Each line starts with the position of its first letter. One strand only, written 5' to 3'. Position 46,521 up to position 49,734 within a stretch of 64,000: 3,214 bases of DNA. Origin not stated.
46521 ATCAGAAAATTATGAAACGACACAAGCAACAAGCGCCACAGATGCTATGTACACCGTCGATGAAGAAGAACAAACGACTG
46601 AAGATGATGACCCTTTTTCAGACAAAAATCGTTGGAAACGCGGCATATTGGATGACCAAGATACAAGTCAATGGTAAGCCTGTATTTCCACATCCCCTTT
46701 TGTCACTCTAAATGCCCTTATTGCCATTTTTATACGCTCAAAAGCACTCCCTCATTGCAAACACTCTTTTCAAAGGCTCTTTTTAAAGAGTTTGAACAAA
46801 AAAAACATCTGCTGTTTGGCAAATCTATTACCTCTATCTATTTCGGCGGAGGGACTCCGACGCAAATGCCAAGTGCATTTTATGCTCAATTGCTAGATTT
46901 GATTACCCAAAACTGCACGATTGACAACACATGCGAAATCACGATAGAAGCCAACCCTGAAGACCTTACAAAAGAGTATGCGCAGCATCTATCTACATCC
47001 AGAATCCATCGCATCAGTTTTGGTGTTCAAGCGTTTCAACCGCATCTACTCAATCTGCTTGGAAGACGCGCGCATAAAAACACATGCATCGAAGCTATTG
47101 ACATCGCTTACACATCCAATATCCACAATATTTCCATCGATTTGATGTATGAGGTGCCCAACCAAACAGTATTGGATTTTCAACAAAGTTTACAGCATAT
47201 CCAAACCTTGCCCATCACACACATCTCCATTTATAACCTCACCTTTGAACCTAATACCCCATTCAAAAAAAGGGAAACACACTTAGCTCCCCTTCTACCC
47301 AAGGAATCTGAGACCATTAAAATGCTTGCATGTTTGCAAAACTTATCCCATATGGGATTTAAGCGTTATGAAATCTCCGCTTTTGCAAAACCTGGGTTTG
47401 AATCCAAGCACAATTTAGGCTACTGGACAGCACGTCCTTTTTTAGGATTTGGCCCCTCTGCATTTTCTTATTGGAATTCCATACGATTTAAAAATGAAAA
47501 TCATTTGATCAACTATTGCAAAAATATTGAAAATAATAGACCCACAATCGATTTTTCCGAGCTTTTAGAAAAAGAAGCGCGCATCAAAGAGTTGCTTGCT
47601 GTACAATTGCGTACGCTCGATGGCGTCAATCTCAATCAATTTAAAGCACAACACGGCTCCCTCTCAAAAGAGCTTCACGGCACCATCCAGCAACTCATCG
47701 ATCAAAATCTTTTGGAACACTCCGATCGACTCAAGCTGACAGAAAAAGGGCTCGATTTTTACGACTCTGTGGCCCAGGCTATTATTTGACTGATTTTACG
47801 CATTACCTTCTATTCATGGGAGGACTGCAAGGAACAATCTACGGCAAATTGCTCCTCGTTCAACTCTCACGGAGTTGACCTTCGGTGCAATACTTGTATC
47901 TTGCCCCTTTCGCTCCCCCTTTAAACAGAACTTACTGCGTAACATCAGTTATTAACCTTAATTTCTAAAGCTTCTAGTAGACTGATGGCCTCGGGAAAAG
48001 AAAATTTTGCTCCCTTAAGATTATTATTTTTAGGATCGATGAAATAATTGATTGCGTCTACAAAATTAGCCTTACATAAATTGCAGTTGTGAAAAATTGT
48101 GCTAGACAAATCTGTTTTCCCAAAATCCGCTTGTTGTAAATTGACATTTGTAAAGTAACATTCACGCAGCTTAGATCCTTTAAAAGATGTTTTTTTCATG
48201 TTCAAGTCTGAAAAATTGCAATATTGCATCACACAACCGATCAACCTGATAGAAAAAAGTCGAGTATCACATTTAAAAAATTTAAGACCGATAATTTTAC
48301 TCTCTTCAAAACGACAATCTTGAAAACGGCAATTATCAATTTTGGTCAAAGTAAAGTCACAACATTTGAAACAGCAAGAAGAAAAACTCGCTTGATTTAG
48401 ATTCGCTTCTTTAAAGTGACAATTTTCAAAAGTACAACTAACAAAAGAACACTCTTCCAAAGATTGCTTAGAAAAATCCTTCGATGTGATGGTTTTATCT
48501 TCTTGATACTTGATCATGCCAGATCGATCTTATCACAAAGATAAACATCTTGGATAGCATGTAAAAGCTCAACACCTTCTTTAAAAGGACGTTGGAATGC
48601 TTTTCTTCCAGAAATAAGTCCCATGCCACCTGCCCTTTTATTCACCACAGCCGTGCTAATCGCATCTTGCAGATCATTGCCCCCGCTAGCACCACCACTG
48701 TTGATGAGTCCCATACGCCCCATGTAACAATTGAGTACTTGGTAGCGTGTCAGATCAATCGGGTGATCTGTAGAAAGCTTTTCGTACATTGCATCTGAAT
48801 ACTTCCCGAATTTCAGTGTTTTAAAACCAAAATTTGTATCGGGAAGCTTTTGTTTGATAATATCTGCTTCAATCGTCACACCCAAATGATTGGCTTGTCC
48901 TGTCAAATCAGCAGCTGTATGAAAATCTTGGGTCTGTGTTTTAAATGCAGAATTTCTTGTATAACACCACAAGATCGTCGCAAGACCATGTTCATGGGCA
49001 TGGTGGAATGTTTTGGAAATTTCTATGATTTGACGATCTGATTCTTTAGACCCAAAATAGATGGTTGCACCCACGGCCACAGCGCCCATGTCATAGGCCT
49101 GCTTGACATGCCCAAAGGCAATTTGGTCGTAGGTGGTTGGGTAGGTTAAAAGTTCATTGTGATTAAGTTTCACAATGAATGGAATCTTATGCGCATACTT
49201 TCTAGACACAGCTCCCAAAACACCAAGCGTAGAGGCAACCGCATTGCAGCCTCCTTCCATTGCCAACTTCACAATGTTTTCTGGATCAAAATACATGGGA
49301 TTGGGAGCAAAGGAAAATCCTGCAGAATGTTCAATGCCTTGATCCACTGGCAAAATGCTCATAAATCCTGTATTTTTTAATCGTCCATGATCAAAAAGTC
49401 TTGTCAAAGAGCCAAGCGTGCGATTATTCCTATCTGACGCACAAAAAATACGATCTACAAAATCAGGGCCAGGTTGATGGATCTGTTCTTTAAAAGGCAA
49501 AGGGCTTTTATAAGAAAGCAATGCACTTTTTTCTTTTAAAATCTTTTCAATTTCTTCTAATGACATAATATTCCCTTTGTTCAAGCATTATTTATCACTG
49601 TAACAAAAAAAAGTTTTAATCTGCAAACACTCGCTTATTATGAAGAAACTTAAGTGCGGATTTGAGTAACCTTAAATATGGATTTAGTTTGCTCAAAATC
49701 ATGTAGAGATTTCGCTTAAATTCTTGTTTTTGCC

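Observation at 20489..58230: High-density ~158-bp MITE family (7 copies) with TIRs and 7-8 bp target-site duplications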

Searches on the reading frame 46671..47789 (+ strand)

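Call 10: search_protein_families(library=ncbifam, proteins=[window:46671-47789:+])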
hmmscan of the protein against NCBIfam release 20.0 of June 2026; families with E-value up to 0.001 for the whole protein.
window:46671-47789:+ (372 aa): 22 families
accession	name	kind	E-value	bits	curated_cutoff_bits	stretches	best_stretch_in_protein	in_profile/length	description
TIGR00539.1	hemN_rel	equivalog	1.4e-82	277.7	205.4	1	3-362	2-359/361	radical SAM family heme chaperone HemW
NF005133.0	PRK06582.1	equivalog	3.4e-61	207.4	597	1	2-371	12-388/390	coproporphyrinogen III oxidase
NF004567.0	PRK05904.1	equivalog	4e-53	180.8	355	1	4-326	9-315/353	coproporphyrinogen III oxidase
TIGR04107.1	rSAM_HutW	equivalog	3.7e-52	177.6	400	1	4-366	42-409/419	heme anaerobic degradation radical SAM methyltransferase ChuW/HutW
NF006067.1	PRK08208.1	equivalog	3.2e-50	171.3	380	1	2-371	36-414/427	STM4012 family radical SAM protein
TIGR00538.1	hemN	equivalog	6.7e-39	134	324.95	1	2-322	50-384/454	oxygen-independent coproporphyrinogen III oxidase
TIGR03994.1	rSAM_HemZ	equivalog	6.1e-37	127.7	321.4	1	2-233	85-318/401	coproporphyrinogen dehydrogenase HemZ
NF006385.0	PRK08629.1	equivalog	6.2e-34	117.5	355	1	4-360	55-402/439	coproporphyrinogen III oxidase family protein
NF006061.0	PRK08207.1-4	equivalog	1.3e-28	100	702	1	2-195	174-373/501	coproporphyrinogen III oxidase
NF006064.0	PRK08207.2-2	equivalog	1.6e-25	90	504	1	2-221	145-369/465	coproporphyrinogen III oxidase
NF006060.0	PRK08207.1-3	equivalog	4.1e-22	78.6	653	1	2-193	150-347/477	coproporphyrinogen III oxidase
NF006059.0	PRK08207.1-1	equivalog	3e-19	69.1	1012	1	2-194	172-370/496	coproporphyrinogen III oxidase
TIGR04419.1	no_iron_rSAM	equivalog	1.5e-18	67.5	300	1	53-334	42-323/378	HemN-related non-iron pseudo-SAM protein PsgB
NF006062.0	PRK08207.1-5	equivalog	6.7e-17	61.5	1007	1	2-235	149-390/476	coproporphyrinogen III oxidase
NF006065.0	PRK08207.2-4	equivalog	4.8e-16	58.8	922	1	3-192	170-368/484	coproporphyrinogen III oxidase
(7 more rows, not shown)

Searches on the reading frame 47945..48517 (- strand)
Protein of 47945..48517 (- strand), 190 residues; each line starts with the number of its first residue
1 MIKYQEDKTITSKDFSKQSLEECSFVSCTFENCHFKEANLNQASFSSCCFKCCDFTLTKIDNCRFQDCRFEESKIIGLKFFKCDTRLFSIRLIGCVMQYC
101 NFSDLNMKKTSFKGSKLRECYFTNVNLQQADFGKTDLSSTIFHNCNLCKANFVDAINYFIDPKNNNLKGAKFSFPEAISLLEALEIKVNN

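Call 10: search_protein_families(library=ncbifam, proteins=[window:47945-48517:-])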
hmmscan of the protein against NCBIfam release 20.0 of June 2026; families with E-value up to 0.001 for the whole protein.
window:47945-48517:- (190 aa): 18 families
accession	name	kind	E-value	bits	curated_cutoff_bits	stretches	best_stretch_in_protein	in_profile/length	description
NF033086.2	penta_rpt_Qnr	equivalog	1.2e-13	51.3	240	2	92-173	12-94/211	Qnr family pentapeptide repeat protein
NF011743.0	PRK15196.1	equivalog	3.3e-13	49.2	354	2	89-171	236-318/350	type III secretion system effector PipB2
NF000071.4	penta_rpt_QnrA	exception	4.2e-12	46.3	450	2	90-173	21-100/218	QnrA family quinolone resistance pentapeptide repeat protein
NF051894.1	anti_phage_HalA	equivalog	7.8e-12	45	250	2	13-73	61-122/338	anti-phage Hailong system effector protein HalA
NF000421.1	penta_rpt_QnrVC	exception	1.2e-11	45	460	2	95-174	21-101/218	QnrVC family quinolone resistance pentapeptide repeat protein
NF012151.0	penta_rpt_QnrAS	exception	2.2e-11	44.2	490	3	40-132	18-104/218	QnrAS family quinolone resistance pentapeptide repeat protein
NF000056.3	penta_rpt_QnrS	exception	4.2e-11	42.9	460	2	90-174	21-101/218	QnrS family quinolone resistance pentapeptide repeat protein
NF047416.1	penta_HetL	equivalog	7.5e-11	41.9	260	1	22-158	12-156/218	heterocyst differentiation pentapeptide repeat protein HetL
NF052603.1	penta_Alr5209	equivalog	2.1e-10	40.7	125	1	100-172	18-90/113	Alr5209 family pentapeptide repeat protein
NF038182.1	penta_rpt_SmQnr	exception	9.3e-10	38.7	460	1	7-185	23-210/215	SmQnr family pentapeptide repeat protein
NF012152.0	penta_rpt_QnrC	exception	2.1e-09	37.7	500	1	97-174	23-101/221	QnrC family quinolone resistance pentapeptide repeat protein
NF000349.1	mfpA_AE000516.2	equivalog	1.2e-07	31.7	360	1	95-158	27-89/183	pentapeptide repeat protein MfpA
NF033900.0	T4SS_IcmE_DotG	equivalog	1.2e-07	30.3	750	1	10-150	194-336/1008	type IVB secretion system protein DotG/IcmE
NF033375.2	penta_rpt_QnrE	exception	4.9e-06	26.7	480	1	86-173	14-97/214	QnrE family quinolone resistance pentapeptide repeat protein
NF011904.1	PRK15377.1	subfamily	3.7e-05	22.3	500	0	94-173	18-98/606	type III secretion system effector HECT-type E3 ubiquitin transferase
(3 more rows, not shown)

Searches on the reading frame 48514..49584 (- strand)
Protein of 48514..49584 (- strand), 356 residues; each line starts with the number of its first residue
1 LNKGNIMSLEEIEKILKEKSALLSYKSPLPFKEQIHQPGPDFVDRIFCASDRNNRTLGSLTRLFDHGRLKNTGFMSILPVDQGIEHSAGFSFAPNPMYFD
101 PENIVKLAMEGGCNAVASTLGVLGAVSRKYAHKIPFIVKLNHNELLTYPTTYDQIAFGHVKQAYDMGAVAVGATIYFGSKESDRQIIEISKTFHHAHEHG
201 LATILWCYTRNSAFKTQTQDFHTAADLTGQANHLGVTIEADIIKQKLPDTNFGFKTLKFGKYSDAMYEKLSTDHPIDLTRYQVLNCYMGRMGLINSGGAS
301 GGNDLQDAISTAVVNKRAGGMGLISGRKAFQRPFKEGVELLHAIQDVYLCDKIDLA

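Call 14: search_protein_families(library=pfam, proteins=[window:48514-49584:-], max_evalue=0.00001)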
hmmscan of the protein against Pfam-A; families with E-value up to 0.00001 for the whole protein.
window:48514-49584:- (356 aa): 1 family
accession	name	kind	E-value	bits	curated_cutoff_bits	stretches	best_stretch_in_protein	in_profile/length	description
PF01791.15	DeoC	-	3.4e-60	204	23.8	1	76-332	2-229/229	DeoC/LacD family aldolase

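Call 25: find_homologous_proteins(query=window:48514-49584:-, max_evalue=1e-30)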
Query window:48514-49584:- (356 aa): 8000 proteins with E <= 1e-30 among 8000 candidates; the best 120 are listed.
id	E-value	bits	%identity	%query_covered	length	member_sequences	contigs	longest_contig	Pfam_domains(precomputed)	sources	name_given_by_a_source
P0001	1.3e-236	802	100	98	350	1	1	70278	PF01791.16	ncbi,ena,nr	ncbi:MAG: Fructose-bisphosphate aldolase class 1 [Chlamydiae bacterium]|nr:Fructose-bisphosphate ald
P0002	2.7e-196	669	84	98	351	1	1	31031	PF01791.16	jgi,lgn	jgi:class I fructose-bisphosphate aldolase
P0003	2.5e-173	594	75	98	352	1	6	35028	PF01791.16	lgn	-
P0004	3.0e-172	590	73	98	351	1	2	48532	PF01791.16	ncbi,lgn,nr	ncbi:MAG: class I fructose-bisphosphate aldolase [Candidatus Algichlamydia australiensis]|nr:class I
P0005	3.6e-172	590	75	99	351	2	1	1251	PF01791.16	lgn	-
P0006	7.6e-172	589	74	97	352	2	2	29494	PF01791.16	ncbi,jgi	jgi:class I fructose-bisphosphate aldolase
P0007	4.4e-171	586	74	98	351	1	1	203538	PF01791.16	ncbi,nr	ncbi:MAG: class I fructose-bisphosphate aldolase [Rhabdochlamydiaceae bacterium]|nr:class I fructose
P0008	1.1e-170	585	73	98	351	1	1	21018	PF01791.16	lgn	-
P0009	1.2e-170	585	72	98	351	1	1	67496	PF01791.16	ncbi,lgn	-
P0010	2.1e-170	584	72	98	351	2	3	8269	PF01791.16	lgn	-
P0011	2.9e-170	584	72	98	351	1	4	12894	PF01791.16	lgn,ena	-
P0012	3.8e-170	583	73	98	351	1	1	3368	PF01791.16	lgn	-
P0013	8.8e-170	582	73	98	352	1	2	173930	PF01791.16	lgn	-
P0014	9.3e-170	582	73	99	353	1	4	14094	PF01791.16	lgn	-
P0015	2.0e-169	581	72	98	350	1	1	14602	PF01791.16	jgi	-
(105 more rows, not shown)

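Call 26: find_encoding_contigs(protein=P0002, flank=10000, max_places=3)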
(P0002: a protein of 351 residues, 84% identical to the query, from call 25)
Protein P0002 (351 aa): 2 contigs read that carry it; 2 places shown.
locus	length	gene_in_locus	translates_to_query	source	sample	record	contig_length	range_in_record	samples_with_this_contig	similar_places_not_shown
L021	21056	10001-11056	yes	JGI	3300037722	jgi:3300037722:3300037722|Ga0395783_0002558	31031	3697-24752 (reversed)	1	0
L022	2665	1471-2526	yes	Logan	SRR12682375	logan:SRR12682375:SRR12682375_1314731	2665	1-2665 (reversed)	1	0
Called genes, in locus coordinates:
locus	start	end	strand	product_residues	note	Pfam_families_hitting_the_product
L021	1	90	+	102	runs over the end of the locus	PF03840:SecG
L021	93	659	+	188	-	PF01327:Pep_deformylase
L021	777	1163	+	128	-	-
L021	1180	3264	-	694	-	-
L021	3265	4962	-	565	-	PF13646:HEAT_2 (weak)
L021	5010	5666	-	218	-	PF01209:Ubie_methyltran, PF13489:Methyltransf_23, PF13847:Methyltransf_31, PF08241:Methyltransf_11, PF08242:Methyltransf_12, PF13649:Methyltransf_25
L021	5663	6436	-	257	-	PF02621:VitK2_biosynth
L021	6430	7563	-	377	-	PF04055:Radical_SAM, PF19288:CofH_C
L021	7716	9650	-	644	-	PF12228:DUF3604 (weak)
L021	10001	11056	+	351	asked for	PF01791:DeoC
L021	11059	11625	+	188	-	PF23894:LD_SV2 (faint), PF13576:Pentapeptide_3 (faint), PF13599:Pentapeptide_4, PF00805:Pentapeptide (weak)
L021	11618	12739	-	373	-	PF04055:Radical_SAM, PF06969:HemN_C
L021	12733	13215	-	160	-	-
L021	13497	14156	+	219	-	PF04893:Yip1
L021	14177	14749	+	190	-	-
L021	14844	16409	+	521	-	PF00933:Glyco_hydro_3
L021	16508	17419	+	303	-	PF00248:Aldo_ket_red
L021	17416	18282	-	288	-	-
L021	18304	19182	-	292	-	PF11858:DUF3378, PF01351:RNase_HII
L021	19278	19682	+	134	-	PF12844:HTH_19 (weak), PF13413:HTH_25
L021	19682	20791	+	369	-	PF04018:VCA0040-like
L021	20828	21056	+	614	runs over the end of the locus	PF00069:Pkinase, PF07714:PK_Tyr_Ser-Thr, PF03781:FGE-sulfatase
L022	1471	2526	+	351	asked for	PF01791:DeoC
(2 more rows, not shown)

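Call 27: find_encoding_contigs(protein=P0001, flank=10000, max_places=3)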
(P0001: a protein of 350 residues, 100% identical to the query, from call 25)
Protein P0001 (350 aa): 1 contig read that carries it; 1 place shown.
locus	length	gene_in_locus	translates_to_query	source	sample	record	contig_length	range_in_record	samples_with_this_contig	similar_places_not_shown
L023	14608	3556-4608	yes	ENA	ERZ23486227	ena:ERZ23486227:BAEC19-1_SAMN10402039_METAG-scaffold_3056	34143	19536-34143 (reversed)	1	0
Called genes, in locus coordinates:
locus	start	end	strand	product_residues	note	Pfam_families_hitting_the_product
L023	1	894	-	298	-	?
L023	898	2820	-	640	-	PF12228:DUF3604 (weak)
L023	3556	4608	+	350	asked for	PF01791:DeoC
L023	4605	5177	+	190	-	-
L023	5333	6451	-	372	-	PF04055:Radical_SAM, PF06969:HemN_C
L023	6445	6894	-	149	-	-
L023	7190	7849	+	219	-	PF04893:Yip1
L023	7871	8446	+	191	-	-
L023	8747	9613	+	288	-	-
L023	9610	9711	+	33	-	-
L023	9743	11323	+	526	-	PF00933:Glyco_hydro_3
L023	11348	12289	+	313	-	PF00248:Aldo_ket_red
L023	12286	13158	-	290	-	-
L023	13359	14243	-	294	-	PF11858:DUF3378, PF01351:RNase_HII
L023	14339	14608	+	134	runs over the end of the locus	PF12844:HTH_19, PF13413:HTH_25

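Call 45: list_cluster_members(proteins=[P0001])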
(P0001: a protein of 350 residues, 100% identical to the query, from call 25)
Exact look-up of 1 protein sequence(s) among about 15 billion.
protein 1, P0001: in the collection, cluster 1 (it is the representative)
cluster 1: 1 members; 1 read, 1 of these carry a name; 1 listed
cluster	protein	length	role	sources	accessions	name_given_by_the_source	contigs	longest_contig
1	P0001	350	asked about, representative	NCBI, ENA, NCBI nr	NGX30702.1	MAG: Fructose-bisphosphate aldolase class 1 [Chlamydiae bacterium] | Fructose-bisphosphate aldolase class 1 [Chlamydiota bacterium]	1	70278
